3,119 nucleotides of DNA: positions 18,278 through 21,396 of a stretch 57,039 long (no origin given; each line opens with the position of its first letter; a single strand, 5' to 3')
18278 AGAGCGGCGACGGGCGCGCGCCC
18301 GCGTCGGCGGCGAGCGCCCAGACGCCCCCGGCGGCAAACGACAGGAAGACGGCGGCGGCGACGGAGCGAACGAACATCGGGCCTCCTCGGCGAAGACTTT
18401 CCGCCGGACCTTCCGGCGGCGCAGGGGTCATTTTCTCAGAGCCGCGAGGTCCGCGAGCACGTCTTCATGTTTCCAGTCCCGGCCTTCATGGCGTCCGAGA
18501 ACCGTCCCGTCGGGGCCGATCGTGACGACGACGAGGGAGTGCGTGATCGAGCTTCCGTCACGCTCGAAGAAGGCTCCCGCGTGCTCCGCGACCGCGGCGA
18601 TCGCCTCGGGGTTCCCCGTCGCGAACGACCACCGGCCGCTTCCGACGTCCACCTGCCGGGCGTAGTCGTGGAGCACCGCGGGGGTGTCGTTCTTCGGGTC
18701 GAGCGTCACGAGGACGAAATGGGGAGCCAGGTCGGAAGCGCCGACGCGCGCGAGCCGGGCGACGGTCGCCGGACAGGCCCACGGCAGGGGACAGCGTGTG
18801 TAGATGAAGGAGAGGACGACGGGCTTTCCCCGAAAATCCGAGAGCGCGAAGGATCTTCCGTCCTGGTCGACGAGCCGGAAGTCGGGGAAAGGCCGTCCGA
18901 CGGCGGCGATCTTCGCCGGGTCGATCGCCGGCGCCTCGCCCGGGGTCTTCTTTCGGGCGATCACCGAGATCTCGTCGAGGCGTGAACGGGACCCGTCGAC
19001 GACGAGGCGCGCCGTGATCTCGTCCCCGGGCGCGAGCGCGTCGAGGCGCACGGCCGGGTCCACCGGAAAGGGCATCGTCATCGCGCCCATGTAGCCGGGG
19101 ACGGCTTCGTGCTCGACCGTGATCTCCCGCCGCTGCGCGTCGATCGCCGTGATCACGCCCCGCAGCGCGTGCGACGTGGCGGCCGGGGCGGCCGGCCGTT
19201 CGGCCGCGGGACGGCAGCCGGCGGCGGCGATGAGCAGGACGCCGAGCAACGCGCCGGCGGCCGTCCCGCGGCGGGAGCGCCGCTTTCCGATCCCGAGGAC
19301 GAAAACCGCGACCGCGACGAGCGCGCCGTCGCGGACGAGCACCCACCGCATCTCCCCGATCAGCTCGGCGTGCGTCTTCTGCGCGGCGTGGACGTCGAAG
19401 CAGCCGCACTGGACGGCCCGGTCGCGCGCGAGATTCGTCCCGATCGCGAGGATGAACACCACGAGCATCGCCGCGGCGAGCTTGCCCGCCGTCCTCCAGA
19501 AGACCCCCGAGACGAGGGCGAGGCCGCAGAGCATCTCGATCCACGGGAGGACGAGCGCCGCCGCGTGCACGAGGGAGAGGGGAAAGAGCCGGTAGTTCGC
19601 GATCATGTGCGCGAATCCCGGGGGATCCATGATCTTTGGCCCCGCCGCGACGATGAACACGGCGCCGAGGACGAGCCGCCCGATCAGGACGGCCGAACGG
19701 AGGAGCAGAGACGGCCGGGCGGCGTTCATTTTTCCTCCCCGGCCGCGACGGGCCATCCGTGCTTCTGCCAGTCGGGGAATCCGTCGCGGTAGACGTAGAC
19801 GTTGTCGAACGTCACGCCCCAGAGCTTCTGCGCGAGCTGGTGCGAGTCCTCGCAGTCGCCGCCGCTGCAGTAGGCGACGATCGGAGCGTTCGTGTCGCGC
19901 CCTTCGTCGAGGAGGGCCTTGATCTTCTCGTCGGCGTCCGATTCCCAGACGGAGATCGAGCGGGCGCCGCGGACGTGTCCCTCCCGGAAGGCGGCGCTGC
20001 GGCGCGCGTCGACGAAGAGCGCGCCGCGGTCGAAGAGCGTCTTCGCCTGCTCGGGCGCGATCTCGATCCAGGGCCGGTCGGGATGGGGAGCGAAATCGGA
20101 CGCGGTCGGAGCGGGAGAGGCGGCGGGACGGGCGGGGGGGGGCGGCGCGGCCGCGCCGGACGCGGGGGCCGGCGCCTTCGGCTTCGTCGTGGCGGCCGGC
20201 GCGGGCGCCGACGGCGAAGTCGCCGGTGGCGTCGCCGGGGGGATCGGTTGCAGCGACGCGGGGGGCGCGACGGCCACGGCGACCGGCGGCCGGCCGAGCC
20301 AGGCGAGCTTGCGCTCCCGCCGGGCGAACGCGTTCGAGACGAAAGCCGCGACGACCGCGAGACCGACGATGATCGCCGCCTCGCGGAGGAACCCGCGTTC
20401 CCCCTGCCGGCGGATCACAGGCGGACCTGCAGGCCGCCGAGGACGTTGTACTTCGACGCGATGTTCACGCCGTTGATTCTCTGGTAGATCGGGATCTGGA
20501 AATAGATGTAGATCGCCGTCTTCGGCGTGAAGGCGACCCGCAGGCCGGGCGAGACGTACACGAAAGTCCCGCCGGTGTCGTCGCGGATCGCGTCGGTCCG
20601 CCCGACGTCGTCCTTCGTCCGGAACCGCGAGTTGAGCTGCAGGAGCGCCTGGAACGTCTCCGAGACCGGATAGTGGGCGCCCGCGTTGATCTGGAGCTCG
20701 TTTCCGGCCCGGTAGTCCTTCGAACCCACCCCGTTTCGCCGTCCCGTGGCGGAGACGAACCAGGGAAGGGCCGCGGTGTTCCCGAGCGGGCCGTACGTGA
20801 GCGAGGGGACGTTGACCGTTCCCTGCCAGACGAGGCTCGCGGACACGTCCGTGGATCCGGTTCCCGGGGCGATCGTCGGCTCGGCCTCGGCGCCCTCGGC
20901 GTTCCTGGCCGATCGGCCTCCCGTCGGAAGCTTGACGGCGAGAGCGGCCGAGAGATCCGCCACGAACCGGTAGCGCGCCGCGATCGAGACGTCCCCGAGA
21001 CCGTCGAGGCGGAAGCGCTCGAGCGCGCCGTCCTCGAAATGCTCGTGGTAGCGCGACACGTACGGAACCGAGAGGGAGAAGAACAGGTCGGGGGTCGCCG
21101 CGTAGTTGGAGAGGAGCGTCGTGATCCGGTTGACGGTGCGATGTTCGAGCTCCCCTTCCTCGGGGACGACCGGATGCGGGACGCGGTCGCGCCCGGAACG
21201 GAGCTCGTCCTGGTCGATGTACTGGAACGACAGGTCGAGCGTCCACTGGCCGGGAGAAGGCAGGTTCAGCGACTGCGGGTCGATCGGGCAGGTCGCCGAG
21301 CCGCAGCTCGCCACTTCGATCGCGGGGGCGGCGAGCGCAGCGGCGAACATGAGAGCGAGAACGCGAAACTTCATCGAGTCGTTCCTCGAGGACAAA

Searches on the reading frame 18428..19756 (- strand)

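Call 65: search_protein_families(library=pfam, proteins=[window:18428-19756:-], max_evalue=0.00001)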
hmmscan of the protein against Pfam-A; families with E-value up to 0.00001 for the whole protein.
window:18428-19756:- (442 aa): 6 families
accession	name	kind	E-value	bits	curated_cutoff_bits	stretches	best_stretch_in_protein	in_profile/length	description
PF07291.16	MauE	-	1.7e-23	83.8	27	1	22-154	4-126/128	Methylamine utilisation protein MauE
PF02630.20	SCO1-SenC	-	2.8e-19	69.8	22.8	1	292-418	3-133/134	SCO1/SenC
PF11604.15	CusF_Ec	-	3.3e-15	56.1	27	1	196-263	2-70/72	Copper binding periplasmic protein CusF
PF07681.17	DoxX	-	3.4e-07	31.2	23.6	1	23-104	2-82/85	DoxX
PF00578.27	AhpC-TSA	-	3.5e-07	30.6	26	1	286-335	1-48/124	AhpC/TSA family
PF08534.16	Redoxin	-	8.6e-07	29.3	26.6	1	286-330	2-46/148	Redoxin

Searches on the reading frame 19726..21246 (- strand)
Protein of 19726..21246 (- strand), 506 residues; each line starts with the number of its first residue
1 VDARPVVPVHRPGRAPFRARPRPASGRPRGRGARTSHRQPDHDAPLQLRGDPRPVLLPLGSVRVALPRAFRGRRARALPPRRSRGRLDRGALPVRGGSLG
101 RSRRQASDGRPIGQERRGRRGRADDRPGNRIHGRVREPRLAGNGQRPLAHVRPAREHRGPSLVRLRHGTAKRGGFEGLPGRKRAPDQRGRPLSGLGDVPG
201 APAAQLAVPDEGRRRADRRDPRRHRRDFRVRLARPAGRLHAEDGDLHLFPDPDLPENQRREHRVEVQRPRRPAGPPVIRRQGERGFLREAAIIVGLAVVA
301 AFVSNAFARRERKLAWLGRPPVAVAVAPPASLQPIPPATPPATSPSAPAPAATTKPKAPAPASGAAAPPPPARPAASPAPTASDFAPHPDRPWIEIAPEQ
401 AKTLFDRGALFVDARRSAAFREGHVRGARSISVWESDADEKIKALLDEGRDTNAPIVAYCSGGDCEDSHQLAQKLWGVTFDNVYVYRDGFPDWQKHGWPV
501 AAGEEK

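Call 65: search_protein_families(library=pfam, proteins=[window:19726-21246:-], max_evalue=0.00001)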
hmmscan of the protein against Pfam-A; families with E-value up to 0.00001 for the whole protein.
window:19726-21246:- (506 aa): 1 family
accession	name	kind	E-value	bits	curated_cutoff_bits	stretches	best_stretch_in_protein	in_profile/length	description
PF00581.25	Rhodanese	-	1.8e-15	57.7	22.2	1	398-495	2-101/102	Rhodanese-like domain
